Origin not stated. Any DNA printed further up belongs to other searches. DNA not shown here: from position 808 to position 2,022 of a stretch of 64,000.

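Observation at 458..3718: Compact five-gene operon built around a small radical SAM/SPASM enzyme, with GGCT-like, FMN-reductase, DOMON-like and unknown partners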

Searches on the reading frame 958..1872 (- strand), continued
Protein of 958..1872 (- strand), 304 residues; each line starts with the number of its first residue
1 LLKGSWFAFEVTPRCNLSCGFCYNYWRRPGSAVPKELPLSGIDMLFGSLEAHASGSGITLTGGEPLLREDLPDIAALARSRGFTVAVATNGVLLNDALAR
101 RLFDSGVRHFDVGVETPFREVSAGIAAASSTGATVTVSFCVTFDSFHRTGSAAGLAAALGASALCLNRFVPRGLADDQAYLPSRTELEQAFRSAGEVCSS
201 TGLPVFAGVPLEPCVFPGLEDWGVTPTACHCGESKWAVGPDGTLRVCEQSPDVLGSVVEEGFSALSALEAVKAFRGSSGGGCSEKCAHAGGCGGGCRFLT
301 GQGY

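Call 69: fold_search(model_id=the predicted structure, library=pdb)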
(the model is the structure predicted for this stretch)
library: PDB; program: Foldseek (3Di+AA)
matches with E <= 10: 1810; with E <= 0.001: 396
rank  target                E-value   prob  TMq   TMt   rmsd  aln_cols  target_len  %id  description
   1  6efn                  2.7e-13  1.00  0.75  0.60   3.8       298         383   20  Structure of a RiPP maturase, SkfB (released 2018-10-24)
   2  6c8v                  1.6e-12  1.00  0.69  0.67   4.8       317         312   20  X-ray structure of PqqE from Methylobacterium extorquens (released 2018-02-14)
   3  2fb2_B                1.1e-10  1.00  0.56  0.52   7.5       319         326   20  Structure of the MoaA Arg17/266/268/Ala triple mutant (released 2006-05-09)
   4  8hzv_C                3.9e-10  1.00  0.63  0.43   5.0       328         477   16  The crystal structure of a Radical SAM Enzyme DesII (released 2024-07-10)
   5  9dfn                  8.0e-10  1.00  0.64  0.68   3.2       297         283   14  X-ray crystal structure of the second viperin-like enzyme from Trichoderma virens with bound CTP and SAM (released 2025-02-19)
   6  4k37_A                9.0e-10  1.00  0.73  0.62   4.6       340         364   15  Native anSMEcpe with bound AdoMet (released 2013-05-08)
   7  4k39_A                1.3e-09  1.00  0.73  0.63   4.6       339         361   16  Native anSMEcpe with bound AdoMet and Cp18Cys peptide (released 2013-05-08)
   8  5v1t_A                1.3e-09  1.00  0.72  0.52   5.2       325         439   10  Crystal structure of Streptococcus suis SuiB bound to precursor peptide SuiA (released 2017-08-30)
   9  4k36_A                1.4e-09  1.00  0.75  0.61   4.6       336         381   15  His6 tagged anSMEcpe with bound AdoMet (released 2013-05-08)
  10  8vpo                  1.4e-09  1.00  0.68  0.48   6.7       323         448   15  X-Ray Crystal Structure of TigE from Paramaledivibacter caminithermalis (released 2024-02-07)
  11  8hzv_A                1.6e-09  1.00  0.62  0.42   5.0       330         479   16  The crystal structure of a Radical SAM Enzyme DesII (released 2024-07-10)
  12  7vob                  2.1e-09  1.00  0.61  0.57   5.1       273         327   18  The crystal structure of a Radical SAM Enzyme BlsE involved in the Biosynthesis of Blasticidin S (released 2022-05-04)
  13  8hzv_D                2.8e-09  1.00  0.59  0.40   5.8       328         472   15  The crystal structure of a Radical SAM Enzyme DesII (released 2024-07-10)
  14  4k38_A                3.0e-09  1.00  0.74  0.62   4.6       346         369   15  Native anSMEcpe with bound AdoMet and Kp18Cys peptide (released 2013-05-08)
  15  8hzv_B                3.1e-09  1.00  0.60  0.40   5.2       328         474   15  The crystal structure of a Radical SAM Enzyme DesII (released 2024-07-10)
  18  4k36_B                4.0e-09  1.00  0.74  0.63   4.7       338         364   15  His6 tagged anSMEcpe with bound AdoMet (released 2013-05-08)
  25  4k37_B                1.3e-08  1.00  0.75  0.64   4.5       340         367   15  Native anSMEcpe with bound AdoMet (released 2013-05-08)
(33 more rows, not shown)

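Call 80: search_protein_families(library=padloc, proteins=[window:958-1872:-], max_evalue=0.001)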
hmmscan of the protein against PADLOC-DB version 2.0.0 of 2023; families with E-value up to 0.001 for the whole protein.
window:958-1872:- (304 aa): 3 families
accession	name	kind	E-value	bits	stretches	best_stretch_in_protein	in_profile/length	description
PDLC02903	pVip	-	1.9e-17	61.6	1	9-102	4-89/257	Viperins not associated with kinases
PDLC02904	pVip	-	1e-14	52.7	1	9-100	7-94/262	Viperins associated with kinases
PDLC02905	pVip-kinase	-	4.3e-07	27.5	1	9-99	186-277/474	Viperin-kinase fusion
